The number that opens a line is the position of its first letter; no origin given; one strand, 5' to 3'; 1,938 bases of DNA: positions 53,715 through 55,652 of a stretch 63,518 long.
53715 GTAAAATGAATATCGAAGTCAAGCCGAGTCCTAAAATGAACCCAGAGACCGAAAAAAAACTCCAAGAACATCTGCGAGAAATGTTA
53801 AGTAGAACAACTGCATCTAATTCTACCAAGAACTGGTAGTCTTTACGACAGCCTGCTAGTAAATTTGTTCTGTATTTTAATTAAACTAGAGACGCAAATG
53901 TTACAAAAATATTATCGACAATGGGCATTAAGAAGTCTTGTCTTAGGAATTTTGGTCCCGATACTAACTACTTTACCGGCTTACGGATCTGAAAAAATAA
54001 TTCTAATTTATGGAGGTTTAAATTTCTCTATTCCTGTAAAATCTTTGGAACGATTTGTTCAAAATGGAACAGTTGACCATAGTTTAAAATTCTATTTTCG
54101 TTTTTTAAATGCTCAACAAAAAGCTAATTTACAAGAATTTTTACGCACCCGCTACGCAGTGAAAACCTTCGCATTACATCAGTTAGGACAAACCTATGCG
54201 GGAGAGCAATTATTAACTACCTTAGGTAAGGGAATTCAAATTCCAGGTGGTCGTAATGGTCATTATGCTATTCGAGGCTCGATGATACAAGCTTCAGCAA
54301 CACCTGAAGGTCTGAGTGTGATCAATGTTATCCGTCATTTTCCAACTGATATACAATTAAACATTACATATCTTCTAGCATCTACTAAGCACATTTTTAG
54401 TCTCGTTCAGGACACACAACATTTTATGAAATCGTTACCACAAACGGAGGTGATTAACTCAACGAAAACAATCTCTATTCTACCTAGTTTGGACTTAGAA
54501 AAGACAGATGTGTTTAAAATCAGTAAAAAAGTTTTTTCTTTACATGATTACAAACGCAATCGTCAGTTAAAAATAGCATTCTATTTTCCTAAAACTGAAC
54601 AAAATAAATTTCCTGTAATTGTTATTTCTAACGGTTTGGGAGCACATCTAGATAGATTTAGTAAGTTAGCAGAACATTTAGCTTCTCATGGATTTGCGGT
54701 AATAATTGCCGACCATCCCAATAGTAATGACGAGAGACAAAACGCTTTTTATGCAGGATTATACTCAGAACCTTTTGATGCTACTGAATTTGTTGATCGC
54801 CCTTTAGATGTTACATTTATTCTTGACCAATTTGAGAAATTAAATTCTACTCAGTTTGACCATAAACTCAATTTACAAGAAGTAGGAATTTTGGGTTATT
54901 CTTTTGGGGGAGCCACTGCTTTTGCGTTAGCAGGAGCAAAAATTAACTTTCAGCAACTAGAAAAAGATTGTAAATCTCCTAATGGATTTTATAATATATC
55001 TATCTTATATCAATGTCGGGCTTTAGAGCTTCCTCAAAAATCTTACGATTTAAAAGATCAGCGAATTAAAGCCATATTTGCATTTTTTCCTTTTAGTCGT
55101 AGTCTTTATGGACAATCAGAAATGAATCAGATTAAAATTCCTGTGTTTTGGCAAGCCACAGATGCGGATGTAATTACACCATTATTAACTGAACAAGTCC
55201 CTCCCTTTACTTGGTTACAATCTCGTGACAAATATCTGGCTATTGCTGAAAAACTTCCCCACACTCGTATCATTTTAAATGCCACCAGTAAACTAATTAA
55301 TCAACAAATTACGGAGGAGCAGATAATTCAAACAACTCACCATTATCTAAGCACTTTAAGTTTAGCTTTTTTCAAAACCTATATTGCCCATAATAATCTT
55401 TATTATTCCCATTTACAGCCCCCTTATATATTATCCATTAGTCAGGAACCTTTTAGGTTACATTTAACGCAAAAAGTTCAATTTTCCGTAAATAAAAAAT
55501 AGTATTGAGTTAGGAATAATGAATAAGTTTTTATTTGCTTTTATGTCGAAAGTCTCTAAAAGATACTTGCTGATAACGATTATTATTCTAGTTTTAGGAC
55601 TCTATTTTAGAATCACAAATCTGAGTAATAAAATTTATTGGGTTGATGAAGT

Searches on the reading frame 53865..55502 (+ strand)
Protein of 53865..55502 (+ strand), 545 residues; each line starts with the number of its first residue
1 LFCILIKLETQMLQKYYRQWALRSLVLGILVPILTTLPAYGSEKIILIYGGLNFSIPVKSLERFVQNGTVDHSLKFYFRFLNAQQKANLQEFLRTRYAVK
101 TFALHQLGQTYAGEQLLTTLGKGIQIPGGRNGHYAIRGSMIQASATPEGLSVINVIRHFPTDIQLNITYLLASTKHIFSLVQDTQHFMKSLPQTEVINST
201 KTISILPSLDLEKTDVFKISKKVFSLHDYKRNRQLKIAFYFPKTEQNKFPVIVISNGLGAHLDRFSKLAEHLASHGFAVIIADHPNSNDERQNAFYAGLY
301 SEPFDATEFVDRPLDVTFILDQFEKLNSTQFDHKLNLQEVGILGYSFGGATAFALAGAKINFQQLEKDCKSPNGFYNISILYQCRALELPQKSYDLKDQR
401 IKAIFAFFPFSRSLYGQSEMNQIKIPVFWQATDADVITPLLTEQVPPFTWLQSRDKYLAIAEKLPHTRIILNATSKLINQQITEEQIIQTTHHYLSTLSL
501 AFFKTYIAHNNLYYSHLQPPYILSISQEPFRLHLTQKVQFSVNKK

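Call 5: search_protein_families(library=pfam, proteins=[window:53865-55502:+], max_evalue=0.01)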
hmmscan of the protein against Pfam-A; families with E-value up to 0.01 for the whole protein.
window:53865-55502:+ (545 aa): 9 families
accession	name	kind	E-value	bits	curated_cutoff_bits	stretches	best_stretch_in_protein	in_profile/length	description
PF07176.17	DUF1400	-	1.2e-35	123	23.4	1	42-166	2-127/127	Alpha/beta hydrolase of unknown function (DUF1400)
PF03403.19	PAF-AH_p_II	-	1.1e-10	41.1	20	1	244-285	96-136/372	Platelet-activating factor acetylhydrolase, isoform II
PF00561.26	Abhydrolase_1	-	2.4e-10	40.9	25.8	1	250-357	1-88/245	alpha/beta hydrolase fold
PF01738.24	DLH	-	1.8e-08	34.7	21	1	243-358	8-117/217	Dienelactone hydrolase family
PF12740.14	PETase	-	1.7e-07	31.4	28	1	239-355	44-142/263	PET hydrolase-like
PF12146.15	Hydrolase_4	-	3.8e-07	30.1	27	1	250-356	5-94/239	Serine aminopeptidase, S33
PF07224.18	Chlorophyllase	-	1.1e-06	28.1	26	1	243-360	36-138/301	Chlorophyllase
PF02273.21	Acyl_transf_2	-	0.00071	19.4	20.3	1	230-283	10-64/294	Acyl transferase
PF20434.5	BD-FAE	-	0.0047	16.9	26.8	0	333-371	84-121/215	BD-FAE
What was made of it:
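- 53865..55502 (+): DUF1400 plus alpha/beta hydrolase with a signal-peptide-like leader and a GYSFG nucleophile. It is probably co-transcribed with the PMT_2 gene (16-bp gap). Pfam DUF1400 123 bits (call 5).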

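Call 6: search_protein_families(library=ncbifam, proteins=[window:53865-55502:+], max_evalue=0.01)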
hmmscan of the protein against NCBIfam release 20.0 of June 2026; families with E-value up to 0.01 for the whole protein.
window:53865-55502:+ (545 aa): 4 families
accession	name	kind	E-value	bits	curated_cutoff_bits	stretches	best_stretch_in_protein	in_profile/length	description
NF010127.0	PRK13604.1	equivalog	0.00092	18.6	529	1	230-283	17-71/307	acyl transferase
TIGR02427.1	protocat_pcaD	equivalog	0.0014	18.1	255.85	0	243-284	7-47/251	3-oxoadipate enol-lactonase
NF052253.1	transferase_LuxD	equivalog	0.0016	17.8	420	1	231-283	10-63/293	fatty acid reductase transferase subunit LuxD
NF051441.1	BisHyethTerphBdeA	equivalog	0.0022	17.3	520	0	239-289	89-139/305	bis(hydroxyethyl) terephthalate hydrolase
